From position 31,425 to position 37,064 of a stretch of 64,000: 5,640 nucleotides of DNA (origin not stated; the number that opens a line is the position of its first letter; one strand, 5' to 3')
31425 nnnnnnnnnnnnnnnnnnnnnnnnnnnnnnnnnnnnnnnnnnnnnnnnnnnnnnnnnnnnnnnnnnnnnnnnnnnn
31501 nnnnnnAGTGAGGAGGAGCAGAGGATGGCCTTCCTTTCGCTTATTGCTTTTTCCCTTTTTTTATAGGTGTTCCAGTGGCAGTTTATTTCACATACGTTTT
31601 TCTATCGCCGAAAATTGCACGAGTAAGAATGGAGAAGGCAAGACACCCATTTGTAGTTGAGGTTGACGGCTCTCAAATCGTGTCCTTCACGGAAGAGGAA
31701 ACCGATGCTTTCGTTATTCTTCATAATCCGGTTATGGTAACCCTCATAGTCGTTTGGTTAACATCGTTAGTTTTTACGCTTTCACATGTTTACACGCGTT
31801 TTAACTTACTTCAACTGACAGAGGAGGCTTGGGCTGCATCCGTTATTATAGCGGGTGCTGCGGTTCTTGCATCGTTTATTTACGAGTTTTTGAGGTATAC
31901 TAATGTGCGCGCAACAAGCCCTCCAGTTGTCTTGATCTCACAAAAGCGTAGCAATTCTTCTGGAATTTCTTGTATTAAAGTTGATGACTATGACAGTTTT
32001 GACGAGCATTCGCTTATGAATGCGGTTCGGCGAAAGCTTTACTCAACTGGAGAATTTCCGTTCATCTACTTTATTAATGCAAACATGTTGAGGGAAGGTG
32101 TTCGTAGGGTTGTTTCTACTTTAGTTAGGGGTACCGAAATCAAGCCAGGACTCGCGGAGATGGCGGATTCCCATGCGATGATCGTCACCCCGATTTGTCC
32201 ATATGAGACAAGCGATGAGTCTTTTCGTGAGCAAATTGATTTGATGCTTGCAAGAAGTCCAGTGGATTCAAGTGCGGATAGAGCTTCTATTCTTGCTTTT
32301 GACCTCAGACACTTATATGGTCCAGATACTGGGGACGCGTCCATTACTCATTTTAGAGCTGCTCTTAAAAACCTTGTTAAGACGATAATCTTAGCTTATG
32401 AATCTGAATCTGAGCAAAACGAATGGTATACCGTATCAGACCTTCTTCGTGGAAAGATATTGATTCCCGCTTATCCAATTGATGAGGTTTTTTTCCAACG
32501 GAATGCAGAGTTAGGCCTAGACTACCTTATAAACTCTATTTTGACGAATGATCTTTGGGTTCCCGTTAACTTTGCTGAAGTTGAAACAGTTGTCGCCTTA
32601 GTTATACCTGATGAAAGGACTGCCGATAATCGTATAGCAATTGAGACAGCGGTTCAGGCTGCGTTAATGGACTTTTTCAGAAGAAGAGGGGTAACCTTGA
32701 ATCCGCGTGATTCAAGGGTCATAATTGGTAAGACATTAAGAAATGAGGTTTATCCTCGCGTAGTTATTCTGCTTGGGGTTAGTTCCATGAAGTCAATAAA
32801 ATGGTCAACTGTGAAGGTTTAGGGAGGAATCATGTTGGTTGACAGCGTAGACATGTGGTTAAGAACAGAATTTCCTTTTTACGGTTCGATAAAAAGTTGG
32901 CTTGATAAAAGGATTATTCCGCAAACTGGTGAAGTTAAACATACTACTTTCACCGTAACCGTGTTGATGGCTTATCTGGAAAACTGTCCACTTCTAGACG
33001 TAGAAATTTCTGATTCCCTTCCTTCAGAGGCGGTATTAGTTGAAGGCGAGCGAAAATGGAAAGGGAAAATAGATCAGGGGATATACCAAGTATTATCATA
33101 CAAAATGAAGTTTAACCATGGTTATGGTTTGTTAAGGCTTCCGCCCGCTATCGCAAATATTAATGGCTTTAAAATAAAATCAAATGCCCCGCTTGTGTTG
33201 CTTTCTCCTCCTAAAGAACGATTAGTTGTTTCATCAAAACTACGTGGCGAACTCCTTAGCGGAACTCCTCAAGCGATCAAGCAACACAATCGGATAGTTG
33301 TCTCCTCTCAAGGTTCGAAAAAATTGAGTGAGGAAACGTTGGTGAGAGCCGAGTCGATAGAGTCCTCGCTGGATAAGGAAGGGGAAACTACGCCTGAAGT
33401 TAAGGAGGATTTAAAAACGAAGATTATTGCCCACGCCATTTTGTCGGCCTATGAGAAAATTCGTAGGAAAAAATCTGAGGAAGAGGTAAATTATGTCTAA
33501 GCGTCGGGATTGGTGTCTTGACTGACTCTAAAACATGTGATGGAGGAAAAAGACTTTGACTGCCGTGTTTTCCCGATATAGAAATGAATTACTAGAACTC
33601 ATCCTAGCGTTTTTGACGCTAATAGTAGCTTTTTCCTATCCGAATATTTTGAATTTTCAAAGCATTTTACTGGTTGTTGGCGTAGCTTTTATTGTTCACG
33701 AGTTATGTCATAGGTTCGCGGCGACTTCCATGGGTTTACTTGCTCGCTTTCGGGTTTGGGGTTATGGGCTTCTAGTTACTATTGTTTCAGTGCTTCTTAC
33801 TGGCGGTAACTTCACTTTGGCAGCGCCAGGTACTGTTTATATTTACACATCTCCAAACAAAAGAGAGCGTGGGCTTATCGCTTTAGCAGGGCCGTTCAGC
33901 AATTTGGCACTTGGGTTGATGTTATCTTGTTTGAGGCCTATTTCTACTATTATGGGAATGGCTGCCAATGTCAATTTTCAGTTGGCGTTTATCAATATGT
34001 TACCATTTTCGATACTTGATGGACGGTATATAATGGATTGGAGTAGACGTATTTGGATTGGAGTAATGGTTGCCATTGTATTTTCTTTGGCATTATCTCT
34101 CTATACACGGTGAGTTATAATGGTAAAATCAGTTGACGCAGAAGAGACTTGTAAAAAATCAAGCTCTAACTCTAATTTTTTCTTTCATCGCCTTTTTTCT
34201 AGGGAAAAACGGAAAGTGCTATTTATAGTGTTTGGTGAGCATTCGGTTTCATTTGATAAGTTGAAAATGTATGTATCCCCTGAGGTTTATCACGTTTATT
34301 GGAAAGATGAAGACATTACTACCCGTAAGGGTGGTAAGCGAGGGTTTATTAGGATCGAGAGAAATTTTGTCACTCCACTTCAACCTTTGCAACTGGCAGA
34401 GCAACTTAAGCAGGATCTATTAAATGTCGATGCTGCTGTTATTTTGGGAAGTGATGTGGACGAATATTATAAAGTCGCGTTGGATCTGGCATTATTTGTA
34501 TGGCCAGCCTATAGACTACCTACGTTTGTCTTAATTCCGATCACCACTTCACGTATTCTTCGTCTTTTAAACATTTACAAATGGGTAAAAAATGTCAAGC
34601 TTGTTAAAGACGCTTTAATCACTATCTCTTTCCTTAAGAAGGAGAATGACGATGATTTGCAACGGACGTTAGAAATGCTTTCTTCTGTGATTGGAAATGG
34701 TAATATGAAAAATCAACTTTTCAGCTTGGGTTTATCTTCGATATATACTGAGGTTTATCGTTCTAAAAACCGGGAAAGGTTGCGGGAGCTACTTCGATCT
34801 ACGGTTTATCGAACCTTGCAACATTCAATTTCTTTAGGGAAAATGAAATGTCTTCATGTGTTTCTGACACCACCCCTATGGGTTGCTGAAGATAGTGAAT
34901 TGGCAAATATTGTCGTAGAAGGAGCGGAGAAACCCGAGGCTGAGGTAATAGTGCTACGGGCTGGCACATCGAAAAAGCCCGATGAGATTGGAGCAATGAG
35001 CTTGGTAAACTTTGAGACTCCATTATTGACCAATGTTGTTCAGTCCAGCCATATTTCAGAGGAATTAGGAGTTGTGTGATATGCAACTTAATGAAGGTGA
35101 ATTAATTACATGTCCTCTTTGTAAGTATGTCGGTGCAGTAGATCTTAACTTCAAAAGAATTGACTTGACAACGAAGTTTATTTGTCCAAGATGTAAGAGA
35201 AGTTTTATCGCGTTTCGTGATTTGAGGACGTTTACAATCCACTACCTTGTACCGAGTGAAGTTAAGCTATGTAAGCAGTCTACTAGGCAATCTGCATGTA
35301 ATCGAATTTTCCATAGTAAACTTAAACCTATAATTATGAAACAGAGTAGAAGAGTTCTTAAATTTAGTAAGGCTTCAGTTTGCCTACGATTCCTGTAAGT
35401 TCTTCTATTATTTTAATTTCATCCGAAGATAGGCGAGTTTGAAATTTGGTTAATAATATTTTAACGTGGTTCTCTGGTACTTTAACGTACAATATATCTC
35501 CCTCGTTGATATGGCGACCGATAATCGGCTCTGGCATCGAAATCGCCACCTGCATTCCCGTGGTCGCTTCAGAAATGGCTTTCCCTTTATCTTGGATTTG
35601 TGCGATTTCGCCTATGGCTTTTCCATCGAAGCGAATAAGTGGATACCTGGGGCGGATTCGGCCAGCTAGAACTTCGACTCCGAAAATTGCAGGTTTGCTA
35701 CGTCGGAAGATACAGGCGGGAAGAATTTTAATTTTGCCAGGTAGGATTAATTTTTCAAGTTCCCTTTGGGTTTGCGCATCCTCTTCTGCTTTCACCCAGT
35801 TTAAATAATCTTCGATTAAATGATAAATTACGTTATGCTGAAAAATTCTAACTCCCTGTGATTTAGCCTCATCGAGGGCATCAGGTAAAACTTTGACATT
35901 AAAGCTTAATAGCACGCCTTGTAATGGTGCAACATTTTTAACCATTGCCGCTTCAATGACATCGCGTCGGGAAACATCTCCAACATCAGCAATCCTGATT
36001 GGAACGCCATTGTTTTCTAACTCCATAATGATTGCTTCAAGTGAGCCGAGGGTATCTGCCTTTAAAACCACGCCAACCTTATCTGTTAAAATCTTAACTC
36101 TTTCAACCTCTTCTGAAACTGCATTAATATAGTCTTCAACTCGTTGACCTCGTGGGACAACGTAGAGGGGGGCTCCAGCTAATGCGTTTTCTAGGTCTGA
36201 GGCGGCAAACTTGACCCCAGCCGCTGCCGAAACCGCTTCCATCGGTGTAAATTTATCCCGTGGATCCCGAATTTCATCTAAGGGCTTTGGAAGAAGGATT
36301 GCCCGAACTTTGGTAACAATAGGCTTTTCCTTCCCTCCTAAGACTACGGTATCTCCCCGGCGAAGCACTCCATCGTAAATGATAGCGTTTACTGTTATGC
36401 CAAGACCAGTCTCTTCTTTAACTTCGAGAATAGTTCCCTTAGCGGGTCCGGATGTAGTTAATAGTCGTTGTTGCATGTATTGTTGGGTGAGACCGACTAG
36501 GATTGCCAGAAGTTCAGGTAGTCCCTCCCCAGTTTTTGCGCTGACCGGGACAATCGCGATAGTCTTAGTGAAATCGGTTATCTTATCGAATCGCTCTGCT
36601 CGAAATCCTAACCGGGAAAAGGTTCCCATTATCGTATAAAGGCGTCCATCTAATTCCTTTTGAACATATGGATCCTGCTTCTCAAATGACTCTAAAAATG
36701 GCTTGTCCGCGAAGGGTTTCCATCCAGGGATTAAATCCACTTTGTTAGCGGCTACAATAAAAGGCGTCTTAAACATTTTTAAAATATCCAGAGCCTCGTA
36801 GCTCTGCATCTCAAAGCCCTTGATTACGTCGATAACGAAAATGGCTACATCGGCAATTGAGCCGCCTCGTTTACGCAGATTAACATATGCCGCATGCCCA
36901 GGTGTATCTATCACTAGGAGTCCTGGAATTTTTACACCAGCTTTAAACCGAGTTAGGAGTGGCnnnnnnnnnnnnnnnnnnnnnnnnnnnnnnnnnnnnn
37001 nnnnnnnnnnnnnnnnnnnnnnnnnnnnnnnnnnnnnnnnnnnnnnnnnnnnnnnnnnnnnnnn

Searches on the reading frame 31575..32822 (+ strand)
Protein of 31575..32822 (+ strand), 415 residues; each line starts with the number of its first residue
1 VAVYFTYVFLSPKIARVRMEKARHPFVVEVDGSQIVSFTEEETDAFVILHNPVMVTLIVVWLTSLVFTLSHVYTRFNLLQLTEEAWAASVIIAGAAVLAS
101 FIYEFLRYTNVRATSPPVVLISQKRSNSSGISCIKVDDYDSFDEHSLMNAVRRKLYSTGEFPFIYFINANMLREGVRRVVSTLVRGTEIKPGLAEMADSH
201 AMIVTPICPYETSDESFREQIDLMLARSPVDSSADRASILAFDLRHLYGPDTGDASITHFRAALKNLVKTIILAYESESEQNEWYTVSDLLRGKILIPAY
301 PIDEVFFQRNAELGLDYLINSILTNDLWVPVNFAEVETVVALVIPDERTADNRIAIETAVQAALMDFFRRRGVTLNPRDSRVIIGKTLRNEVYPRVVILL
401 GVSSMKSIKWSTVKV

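Call 9: search_protein_families(library=pfam, proteins=[window:31575-32822:+], max_evalue=0.1)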
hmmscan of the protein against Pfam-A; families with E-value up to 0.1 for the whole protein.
window:31575-32822:+ (415 aa): 0 families

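Call 65: search_protein_families(library=ncbifam, proteins=[window:31575-32822:+], max_evalue=0.05)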
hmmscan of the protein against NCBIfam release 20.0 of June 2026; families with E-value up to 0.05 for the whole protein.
window:31575-32822:+ (415 aa): 1 family
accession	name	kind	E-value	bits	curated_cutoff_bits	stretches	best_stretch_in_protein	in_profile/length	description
NF004172.0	PRK05640.1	equivalog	0.029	14.5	156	0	46-107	16-70/152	putative monovalent cation/H+ antiporter subunit B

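Call 66: search_protein_families(library=phrogs, proteins=[window:31575-32822:+], max_evalue=0.01)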
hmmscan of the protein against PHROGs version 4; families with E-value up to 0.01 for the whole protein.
window:31575-32822:+ (415 aa): 0 families

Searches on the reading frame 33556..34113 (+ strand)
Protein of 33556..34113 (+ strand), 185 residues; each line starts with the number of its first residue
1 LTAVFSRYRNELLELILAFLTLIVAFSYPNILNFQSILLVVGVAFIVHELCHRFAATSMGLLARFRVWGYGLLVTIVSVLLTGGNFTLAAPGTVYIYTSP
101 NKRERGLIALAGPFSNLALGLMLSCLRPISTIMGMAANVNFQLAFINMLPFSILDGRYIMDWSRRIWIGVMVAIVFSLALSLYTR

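Call 9: search_protein_families(library=pfam, proteins=[window:33556-34113:+], max_evalue=0.1)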
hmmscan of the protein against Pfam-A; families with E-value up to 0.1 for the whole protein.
window:33556-34113:+ (185 aa): 1 family
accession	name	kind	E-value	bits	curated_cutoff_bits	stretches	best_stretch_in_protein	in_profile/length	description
PF02163.28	Peptidase_M50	-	1.3e-11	44.7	27.2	2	37-125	2-98/221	Peptidase family M50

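Call 65: search_protein_families(library=ncbifam, proteins=[window:33556-34113:+], max_evalue=0.05)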
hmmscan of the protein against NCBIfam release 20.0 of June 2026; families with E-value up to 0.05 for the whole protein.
window:33556-34113:+ (185 aa): 2 families
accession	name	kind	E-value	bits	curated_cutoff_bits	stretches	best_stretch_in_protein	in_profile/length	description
NF041501.1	cola_mem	domain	0.0001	21.4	150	1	146-182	242-278/312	FGLLP motif-containing membrane protein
NF041824.1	daptide_HExxH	equivalog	0.0009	18.5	300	1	99-160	213-279/379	daptide biosynthesis intramembrane metalloprotease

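Call 66: search_protein_families(library=phrogs, proteins=[window:33556-34113:+], max_evalue=0.01)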
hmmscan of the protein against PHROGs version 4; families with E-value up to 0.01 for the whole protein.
window:33556-34113:+ (185 aa): 0 families

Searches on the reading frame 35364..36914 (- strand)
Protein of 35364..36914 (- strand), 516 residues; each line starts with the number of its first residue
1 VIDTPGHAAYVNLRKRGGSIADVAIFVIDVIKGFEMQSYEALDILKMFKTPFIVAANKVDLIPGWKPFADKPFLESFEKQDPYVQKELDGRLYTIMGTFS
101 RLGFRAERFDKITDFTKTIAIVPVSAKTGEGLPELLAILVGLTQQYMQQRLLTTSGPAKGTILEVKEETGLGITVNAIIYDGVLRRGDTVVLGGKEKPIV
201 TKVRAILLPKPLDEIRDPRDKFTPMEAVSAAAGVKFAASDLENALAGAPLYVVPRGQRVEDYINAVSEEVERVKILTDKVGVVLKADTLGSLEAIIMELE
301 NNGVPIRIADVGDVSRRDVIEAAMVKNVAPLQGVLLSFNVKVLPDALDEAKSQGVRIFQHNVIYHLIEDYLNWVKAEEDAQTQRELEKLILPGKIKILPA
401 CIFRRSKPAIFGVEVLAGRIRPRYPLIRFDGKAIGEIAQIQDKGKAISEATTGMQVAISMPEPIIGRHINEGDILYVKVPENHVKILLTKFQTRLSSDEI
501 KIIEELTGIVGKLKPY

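Call 28: search_protein_families(library=pfam, proteins=[window:35364-36914:-], max_evalue=0.001)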
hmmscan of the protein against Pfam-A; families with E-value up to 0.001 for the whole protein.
window:35364-36914:- (516 aa): 5 families
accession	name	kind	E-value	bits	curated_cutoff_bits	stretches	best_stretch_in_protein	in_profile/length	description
PF14578.12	GTP_EFTU_D4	-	3.4e-34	117.1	23.8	1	392-476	2-86/86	Elongation factor Tu domain 4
PF11987.13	IF-2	-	3.1e-21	75.9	27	1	272-370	18-116/117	Translation-initiation factor 2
PF00009.33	GTP_EFTU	-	5.7e-20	72.1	26.5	1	1-143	73-186/188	Elongation factor Tu GTP binding domain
PF03144.31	GTP_EFTU_D2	-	1.8e-07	31.9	30.3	1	177-250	6-72/73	Elongation factor Tu domain 2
PF22042.2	EF-G_D2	-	0.00022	21.7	27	0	157-206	1-49/84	Elongation factor G domain 2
